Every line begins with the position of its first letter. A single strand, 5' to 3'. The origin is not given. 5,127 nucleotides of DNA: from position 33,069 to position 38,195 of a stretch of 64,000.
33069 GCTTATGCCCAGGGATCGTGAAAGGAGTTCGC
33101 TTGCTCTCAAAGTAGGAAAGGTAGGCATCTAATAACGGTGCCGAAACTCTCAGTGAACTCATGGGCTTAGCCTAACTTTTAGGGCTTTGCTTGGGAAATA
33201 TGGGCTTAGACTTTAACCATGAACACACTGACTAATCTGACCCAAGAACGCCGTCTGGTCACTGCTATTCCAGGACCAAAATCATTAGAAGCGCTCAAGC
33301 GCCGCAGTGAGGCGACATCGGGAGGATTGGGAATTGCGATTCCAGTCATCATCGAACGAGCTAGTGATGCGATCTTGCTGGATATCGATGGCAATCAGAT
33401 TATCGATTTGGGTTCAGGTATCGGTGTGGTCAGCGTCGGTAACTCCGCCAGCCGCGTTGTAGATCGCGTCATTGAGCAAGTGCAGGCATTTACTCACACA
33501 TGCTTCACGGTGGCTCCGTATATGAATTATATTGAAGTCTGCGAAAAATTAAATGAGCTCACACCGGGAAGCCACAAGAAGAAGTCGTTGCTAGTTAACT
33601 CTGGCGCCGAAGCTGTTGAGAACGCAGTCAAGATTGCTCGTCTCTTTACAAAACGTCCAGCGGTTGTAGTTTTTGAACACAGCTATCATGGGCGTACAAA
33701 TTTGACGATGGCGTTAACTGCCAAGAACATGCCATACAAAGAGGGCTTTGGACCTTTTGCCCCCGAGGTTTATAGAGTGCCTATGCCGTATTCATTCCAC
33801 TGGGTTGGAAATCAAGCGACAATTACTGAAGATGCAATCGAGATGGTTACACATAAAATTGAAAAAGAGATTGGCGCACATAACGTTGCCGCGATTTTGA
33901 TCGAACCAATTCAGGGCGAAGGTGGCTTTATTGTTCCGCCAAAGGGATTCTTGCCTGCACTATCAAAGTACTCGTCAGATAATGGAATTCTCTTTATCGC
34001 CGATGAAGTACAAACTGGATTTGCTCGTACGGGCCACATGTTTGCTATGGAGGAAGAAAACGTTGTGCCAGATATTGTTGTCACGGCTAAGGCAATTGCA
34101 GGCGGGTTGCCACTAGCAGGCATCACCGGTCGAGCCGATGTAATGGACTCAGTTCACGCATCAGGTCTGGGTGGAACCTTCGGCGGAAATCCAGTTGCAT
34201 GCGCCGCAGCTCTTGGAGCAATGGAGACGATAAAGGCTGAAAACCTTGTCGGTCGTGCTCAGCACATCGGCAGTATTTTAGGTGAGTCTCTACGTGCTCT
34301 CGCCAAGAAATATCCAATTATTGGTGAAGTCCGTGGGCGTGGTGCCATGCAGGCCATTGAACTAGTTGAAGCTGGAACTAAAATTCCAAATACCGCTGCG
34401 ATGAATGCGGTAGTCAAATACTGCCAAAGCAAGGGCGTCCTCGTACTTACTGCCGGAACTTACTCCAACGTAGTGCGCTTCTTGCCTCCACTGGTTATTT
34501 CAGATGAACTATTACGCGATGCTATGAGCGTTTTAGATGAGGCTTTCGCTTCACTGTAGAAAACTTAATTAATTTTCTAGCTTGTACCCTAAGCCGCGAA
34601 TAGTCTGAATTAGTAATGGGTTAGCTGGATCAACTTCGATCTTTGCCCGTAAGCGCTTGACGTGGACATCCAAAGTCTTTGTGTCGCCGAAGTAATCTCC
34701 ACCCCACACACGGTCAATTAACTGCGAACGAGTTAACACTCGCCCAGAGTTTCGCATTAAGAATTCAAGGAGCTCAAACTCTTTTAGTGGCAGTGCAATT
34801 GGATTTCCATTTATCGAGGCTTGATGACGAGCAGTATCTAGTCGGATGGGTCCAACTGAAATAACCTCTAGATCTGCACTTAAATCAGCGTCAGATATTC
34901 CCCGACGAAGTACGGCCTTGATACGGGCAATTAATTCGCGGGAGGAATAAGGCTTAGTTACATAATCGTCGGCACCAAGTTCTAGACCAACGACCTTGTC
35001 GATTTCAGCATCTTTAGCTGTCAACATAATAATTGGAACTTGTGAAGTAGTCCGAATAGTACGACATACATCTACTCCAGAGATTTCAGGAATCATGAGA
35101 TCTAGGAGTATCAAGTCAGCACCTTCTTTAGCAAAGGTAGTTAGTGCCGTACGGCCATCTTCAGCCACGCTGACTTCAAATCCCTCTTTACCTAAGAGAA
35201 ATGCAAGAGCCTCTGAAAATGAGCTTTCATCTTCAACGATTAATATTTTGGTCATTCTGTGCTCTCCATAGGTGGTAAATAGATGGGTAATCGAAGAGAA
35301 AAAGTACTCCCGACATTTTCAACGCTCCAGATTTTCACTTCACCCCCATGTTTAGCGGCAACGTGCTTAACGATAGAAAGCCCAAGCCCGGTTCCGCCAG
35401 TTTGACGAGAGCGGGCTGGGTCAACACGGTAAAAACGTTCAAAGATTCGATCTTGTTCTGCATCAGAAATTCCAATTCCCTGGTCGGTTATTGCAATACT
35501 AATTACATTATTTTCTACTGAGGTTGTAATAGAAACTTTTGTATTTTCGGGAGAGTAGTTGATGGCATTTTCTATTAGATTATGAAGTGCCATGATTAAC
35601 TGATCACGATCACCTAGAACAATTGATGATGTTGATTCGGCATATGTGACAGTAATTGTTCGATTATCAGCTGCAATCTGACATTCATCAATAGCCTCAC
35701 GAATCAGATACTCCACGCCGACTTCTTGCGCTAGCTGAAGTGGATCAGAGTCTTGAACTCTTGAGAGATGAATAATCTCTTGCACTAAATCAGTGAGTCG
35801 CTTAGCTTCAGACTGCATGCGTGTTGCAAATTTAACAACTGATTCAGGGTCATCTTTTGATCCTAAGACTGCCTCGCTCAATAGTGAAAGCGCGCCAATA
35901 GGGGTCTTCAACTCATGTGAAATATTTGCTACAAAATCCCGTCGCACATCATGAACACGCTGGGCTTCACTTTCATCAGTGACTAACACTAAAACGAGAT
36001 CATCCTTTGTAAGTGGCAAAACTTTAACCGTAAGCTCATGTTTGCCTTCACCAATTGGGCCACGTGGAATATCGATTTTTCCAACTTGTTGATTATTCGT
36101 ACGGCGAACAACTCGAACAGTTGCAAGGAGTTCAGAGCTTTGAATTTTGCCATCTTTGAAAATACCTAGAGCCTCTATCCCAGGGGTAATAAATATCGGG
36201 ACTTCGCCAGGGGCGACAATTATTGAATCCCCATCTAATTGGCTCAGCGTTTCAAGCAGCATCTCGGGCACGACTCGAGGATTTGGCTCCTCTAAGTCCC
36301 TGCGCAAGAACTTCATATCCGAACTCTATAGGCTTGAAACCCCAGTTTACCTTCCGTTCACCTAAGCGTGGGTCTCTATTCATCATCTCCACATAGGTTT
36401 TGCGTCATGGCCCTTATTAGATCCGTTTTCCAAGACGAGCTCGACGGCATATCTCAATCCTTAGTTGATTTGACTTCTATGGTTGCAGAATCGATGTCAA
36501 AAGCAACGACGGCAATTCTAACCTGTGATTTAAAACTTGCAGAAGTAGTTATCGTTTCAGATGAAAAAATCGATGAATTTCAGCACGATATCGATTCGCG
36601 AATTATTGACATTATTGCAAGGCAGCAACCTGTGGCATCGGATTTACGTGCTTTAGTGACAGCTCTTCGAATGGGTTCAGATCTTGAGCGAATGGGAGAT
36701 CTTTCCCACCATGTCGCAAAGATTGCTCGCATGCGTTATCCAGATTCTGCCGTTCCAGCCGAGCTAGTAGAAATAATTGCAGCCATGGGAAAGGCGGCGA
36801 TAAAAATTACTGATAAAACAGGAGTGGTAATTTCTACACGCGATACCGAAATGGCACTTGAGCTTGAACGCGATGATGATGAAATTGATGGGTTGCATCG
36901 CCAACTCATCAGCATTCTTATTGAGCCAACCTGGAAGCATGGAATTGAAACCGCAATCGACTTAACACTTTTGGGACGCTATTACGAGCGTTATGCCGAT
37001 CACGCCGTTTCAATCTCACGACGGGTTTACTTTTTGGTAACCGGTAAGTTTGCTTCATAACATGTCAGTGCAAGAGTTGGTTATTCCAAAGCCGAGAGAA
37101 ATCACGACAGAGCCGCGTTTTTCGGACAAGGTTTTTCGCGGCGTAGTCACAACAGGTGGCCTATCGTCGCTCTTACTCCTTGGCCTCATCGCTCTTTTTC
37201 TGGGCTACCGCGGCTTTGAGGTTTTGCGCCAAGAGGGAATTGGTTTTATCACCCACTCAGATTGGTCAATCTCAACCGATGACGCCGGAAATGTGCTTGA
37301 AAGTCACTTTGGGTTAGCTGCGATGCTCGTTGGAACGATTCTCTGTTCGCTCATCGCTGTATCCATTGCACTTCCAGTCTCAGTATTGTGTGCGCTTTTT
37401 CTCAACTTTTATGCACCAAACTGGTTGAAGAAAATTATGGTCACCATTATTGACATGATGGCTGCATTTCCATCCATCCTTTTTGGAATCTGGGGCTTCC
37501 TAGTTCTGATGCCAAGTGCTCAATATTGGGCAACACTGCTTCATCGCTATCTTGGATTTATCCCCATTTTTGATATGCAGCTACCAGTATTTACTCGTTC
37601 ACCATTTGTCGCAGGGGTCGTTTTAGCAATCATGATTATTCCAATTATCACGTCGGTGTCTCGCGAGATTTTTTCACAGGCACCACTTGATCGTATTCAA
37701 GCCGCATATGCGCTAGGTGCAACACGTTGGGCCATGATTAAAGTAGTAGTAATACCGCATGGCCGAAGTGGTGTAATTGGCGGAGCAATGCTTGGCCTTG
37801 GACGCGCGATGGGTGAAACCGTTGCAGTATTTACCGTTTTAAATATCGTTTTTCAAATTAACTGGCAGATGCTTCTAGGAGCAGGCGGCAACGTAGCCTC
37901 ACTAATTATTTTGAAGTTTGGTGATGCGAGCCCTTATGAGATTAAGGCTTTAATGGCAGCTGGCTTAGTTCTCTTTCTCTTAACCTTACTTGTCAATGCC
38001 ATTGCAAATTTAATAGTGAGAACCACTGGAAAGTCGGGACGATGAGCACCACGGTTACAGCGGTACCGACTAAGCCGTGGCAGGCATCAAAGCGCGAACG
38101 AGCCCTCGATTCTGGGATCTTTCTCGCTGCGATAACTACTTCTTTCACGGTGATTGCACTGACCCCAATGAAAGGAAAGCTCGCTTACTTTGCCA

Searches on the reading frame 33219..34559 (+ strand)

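Call 80: search_protein_families(library=pfam, proteins=[window:33219-34559:+], max_evalue=0.00001)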
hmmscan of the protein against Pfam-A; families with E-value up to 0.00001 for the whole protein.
window:33219-34559:+ (446 aa): 1 family
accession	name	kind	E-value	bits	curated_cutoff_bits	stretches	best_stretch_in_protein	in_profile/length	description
PF00202.27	Aminotran_3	-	1.5e-123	412.9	30.5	1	41-442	9-402/403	Aminotransferase class-III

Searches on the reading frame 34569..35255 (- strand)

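Call 80: search_protein_families(library=pfam, proteins=[window:34569-35255:-], max_evalue=0.00001)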
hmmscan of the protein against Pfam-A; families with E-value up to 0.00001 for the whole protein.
window:34569-35255:- (228 aa): 2 families
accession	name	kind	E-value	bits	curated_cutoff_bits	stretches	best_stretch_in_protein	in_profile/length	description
PF00072.30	Response_reg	-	6.2e-30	104.1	30.2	1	4-113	1-111/111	Response regulator receiver domain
PF00486.34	Trans_reg_C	-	6.3e-30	103.5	26.2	1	150-226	1-77/77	Transcriptional regulatory protein, C terminal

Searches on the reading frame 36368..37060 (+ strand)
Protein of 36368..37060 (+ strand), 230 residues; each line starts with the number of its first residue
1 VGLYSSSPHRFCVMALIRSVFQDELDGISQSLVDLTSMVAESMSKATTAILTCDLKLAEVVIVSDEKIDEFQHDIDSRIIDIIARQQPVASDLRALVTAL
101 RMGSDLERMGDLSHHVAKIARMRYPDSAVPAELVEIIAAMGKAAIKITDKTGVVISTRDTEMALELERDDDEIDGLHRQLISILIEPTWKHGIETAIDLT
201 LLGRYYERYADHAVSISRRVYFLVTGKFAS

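Call 80: search_protein_families(library=pfam, proteins=[window:36368-37060:+], max_evalue=0.00001)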
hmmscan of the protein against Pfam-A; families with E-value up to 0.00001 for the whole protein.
window:36368-37060:+ (230 aa): 1 family
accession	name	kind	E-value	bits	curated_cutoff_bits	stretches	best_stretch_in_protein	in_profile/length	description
PF01895.24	PhoU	-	1.8e-32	112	23.5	2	34-119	3-88/89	PhoU domain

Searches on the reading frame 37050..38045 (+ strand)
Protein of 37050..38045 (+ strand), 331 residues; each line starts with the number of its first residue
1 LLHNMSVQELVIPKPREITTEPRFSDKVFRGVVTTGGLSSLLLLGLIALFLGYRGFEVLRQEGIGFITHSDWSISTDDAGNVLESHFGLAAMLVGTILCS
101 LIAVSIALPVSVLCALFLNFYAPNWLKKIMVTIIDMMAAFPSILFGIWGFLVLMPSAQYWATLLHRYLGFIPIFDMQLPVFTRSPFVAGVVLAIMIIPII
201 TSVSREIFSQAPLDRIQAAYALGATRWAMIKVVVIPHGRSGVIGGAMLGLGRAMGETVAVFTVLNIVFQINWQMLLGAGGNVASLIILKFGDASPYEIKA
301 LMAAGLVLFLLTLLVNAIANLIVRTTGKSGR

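Call 80: search_protein_families(library=pfam, proteins=[window:37050-38045:+], max_evalue=0.00001)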
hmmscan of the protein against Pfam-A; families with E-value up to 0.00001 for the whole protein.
window:37050-38045:+ (331 aa): 1 family
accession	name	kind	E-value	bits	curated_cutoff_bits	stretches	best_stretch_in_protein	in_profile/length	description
PF00528.27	BPD_transp_1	-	5.2e-12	46.3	26.4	1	111-324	5-180/184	Binding-protein-dependent transport system inner membrane component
